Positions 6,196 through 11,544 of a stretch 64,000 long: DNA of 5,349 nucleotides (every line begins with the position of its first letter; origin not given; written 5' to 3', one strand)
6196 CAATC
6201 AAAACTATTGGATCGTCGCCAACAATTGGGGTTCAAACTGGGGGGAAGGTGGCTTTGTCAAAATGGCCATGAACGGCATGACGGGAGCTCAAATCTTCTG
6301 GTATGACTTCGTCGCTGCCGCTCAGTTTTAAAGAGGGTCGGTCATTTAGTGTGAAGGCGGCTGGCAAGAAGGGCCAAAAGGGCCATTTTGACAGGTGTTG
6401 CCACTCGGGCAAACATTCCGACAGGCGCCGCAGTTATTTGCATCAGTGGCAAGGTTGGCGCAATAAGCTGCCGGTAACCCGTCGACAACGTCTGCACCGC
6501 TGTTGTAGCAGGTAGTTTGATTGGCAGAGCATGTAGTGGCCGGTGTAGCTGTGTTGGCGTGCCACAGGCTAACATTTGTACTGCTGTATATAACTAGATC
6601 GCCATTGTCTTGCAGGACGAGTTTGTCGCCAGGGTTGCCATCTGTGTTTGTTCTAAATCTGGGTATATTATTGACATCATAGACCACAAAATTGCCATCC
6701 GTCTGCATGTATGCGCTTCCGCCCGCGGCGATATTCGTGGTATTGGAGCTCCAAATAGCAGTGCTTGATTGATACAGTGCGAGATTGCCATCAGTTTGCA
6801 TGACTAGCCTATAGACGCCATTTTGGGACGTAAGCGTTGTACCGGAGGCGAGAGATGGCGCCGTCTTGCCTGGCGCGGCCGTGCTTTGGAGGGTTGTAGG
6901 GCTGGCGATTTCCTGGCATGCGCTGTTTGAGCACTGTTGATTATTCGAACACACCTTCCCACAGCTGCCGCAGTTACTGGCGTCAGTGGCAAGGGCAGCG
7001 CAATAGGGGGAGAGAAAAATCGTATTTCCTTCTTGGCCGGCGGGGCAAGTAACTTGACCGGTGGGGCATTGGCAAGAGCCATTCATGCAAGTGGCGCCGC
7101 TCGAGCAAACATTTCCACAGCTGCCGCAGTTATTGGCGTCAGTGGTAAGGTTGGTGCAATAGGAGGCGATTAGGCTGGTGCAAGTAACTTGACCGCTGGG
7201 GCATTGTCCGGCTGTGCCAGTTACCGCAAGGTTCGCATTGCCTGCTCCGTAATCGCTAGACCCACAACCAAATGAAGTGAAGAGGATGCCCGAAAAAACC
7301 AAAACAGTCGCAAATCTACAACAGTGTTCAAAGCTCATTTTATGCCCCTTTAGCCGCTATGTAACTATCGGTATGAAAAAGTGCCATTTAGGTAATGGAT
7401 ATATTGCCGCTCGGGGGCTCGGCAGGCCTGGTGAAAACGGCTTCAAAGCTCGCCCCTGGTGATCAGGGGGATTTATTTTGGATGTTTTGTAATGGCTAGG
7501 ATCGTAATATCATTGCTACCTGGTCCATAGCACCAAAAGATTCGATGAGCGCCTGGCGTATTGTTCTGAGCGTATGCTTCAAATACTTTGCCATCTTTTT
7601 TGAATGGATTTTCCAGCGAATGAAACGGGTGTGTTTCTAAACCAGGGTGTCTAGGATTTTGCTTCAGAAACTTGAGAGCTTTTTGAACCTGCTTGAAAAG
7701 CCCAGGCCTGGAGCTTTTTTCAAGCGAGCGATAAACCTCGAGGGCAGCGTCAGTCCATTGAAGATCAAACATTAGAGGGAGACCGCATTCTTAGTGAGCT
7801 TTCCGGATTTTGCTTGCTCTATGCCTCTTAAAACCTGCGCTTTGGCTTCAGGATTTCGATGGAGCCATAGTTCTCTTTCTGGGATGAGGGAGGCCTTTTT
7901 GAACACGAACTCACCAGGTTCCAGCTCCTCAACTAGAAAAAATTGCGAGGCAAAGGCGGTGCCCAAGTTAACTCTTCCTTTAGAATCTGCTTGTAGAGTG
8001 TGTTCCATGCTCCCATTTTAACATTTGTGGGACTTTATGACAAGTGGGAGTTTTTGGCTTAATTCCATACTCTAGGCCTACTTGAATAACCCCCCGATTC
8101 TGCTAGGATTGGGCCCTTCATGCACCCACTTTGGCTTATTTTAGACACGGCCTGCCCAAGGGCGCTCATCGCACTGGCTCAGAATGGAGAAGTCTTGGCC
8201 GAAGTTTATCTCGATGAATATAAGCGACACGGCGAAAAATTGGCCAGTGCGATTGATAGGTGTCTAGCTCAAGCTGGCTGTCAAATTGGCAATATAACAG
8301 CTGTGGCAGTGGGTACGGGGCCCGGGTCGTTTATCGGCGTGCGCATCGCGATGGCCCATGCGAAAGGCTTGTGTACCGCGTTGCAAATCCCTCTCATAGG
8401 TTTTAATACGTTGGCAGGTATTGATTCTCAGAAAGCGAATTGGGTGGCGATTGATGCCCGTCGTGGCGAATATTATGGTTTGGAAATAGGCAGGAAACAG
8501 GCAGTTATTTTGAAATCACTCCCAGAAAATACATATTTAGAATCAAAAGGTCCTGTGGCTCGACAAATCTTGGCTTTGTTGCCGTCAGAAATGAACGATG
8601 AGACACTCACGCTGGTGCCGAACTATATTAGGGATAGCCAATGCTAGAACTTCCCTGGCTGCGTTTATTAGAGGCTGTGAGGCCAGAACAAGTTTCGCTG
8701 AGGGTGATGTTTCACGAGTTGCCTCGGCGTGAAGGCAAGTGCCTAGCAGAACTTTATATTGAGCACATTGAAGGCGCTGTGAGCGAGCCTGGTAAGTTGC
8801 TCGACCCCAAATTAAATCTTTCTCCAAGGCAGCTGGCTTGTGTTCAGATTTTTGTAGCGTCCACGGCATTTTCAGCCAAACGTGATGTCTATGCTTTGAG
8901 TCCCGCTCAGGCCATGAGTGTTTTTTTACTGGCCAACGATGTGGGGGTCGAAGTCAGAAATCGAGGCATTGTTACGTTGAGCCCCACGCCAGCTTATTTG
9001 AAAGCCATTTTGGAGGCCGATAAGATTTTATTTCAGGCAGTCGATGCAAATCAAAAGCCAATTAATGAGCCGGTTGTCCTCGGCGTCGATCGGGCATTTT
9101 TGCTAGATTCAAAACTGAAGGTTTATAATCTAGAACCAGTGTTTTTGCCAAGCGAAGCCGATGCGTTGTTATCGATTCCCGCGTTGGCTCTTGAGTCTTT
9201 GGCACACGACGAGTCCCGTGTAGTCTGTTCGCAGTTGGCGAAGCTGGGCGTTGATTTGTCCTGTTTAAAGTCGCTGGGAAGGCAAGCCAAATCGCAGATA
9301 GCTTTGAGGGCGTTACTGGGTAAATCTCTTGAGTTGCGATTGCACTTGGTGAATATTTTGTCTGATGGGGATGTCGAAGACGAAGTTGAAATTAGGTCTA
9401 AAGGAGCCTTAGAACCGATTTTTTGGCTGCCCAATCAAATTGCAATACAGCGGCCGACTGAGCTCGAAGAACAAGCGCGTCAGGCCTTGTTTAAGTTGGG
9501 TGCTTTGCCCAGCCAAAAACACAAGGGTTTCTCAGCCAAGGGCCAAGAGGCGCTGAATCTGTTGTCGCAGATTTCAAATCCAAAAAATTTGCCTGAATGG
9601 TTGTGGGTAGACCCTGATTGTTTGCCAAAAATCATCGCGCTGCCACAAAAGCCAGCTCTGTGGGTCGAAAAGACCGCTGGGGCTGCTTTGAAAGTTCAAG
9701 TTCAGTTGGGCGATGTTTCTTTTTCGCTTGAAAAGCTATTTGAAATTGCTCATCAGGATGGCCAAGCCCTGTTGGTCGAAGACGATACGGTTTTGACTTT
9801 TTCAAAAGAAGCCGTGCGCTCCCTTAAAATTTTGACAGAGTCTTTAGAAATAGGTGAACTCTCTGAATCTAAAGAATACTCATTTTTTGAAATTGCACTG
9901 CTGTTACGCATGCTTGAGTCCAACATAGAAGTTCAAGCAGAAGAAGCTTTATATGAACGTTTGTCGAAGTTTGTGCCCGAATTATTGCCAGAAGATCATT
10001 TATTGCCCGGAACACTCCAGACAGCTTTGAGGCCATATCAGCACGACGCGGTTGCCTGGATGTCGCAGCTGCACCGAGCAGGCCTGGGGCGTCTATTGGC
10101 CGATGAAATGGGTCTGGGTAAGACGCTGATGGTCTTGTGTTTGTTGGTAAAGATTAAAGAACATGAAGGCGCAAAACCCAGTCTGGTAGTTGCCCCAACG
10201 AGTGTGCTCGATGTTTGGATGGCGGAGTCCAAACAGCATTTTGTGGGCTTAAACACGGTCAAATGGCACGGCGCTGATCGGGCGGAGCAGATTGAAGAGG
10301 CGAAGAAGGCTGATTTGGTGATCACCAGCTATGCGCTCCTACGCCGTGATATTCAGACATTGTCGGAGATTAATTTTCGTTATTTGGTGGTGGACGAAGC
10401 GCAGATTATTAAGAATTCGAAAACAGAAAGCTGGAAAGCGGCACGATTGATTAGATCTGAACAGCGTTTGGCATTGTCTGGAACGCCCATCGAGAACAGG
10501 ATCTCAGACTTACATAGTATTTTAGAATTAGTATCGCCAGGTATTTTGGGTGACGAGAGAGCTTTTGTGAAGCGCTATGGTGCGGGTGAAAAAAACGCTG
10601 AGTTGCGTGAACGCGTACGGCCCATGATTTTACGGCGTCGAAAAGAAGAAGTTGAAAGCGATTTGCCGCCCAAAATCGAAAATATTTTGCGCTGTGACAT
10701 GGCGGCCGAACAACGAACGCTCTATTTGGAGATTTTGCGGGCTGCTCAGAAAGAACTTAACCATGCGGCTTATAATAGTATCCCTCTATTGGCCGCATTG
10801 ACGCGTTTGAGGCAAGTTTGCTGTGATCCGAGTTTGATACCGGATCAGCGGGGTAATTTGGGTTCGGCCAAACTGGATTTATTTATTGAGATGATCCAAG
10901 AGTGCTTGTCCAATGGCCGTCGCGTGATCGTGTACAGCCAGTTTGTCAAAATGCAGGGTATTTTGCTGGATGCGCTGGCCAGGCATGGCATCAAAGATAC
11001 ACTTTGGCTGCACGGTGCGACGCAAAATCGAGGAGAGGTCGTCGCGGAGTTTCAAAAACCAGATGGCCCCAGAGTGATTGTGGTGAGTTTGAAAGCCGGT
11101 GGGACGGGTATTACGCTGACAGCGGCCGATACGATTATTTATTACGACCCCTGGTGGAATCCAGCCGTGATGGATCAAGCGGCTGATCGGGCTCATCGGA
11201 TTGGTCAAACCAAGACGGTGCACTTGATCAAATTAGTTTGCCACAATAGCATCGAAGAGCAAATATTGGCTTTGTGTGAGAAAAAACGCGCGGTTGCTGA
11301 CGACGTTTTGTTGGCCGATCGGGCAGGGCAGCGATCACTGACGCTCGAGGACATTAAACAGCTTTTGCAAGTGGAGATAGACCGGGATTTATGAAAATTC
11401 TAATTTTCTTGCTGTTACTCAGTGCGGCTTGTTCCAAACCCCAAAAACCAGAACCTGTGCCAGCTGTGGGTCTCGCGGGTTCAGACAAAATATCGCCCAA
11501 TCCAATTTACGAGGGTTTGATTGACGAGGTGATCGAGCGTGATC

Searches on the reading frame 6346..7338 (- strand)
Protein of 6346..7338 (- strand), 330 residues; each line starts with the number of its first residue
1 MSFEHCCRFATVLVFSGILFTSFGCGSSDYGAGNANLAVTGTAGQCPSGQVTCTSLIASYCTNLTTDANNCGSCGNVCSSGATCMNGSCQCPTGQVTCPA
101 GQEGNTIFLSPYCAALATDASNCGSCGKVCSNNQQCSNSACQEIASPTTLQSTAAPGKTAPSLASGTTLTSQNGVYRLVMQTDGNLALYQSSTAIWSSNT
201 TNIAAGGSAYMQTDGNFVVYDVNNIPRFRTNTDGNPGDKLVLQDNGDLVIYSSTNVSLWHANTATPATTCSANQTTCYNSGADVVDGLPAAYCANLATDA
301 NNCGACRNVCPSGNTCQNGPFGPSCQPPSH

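Call 64: search_protein_families(library=pfam, proteins=[window:6346-7338:-], max_evalue=0.001)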
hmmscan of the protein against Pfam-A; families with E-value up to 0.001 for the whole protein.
window:6346-7338:- (330 aa): 2 families
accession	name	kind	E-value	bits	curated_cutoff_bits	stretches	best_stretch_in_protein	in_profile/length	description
PF04885.19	Stig1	-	2.7e-13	50.6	24.1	2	268-319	2-52/85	Stigma-specific STIG1-like protein family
PF01453.30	B_lectin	-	4.4e-07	30.8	32.4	1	177-222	18-65/105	D-mannose binding lectin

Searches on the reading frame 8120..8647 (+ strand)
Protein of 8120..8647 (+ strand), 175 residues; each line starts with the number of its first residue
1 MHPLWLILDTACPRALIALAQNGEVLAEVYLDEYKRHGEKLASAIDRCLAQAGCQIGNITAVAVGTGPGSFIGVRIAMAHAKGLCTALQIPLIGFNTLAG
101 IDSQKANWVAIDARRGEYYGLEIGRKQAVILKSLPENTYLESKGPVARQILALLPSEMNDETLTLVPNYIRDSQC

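Call 87: search_protein_families(library=pfam, proteins=[window:8120-8647:+], max_evalue=0.00001)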
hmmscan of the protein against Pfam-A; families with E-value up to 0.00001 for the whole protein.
window:8120-8647:+ (175 aa): 1 family
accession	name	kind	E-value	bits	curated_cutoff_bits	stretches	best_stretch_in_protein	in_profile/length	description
PF00814.31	TsaD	-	5.1e-20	72.7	24.8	1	35-121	27-121/264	tRNA N6-adenosine threonylcarbamoyltransferase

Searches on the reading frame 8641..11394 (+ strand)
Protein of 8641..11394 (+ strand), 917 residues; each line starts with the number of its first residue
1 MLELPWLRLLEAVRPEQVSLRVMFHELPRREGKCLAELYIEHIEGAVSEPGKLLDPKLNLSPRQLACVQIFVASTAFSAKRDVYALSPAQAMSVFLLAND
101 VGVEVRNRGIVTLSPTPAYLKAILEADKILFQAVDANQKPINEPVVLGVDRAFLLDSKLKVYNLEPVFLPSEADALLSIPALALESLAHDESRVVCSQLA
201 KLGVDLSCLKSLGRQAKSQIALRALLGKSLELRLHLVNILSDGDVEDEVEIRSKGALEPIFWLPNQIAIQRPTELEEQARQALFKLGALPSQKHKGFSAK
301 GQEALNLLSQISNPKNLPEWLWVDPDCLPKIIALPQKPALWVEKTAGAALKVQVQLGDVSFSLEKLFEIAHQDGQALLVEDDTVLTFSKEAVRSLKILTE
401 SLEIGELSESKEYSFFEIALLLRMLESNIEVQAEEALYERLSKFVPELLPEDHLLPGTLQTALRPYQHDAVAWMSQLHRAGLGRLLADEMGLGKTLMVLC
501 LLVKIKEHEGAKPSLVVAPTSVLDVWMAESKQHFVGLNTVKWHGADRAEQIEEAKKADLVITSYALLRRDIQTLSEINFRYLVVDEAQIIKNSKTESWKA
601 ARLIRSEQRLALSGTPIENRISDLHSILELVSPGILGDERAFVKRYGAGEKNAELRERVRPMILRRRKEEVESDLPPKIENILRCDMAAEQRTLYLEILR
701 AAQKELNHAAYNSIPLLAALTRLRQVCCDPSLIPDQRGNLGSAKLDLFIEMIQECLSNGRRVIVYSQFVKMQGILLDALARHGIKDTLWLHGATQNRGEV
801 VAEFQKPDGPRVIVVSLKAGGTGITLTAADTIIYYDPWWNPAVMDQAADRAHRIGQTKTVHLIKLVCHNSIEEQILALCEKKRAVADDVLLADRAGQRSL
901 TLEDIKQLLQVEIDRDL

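Call 87: search_protein_families(library=pfam, proteins=[window:8641-11394:+], max_evalue=0.00001)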
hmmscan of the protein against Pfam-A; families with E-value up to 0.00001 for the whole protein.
window:8641-11394:+ (917 aa): 4 families
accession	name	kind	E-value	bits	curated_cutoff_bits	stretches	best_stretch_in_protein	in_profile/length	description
PF00176.29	SNF2-rel_dom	-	3.9e-63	213.7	24.9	1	466-732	1-290/290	SNF2-related domain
PF00271.37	Helicase_C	-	1.1e-19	71.1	23.5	1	745-855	3-110/110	Helicase conserved C-terminal domain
PF00270.35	DEAD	-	1.9e-11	44.4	26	1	486-619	19-163/167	DEAD/DEAH box helicase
PF04851.21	ResIII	-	1.8e-10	41.4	22.5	1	462-617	3-163/164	Type III restriction enzyme, res subunit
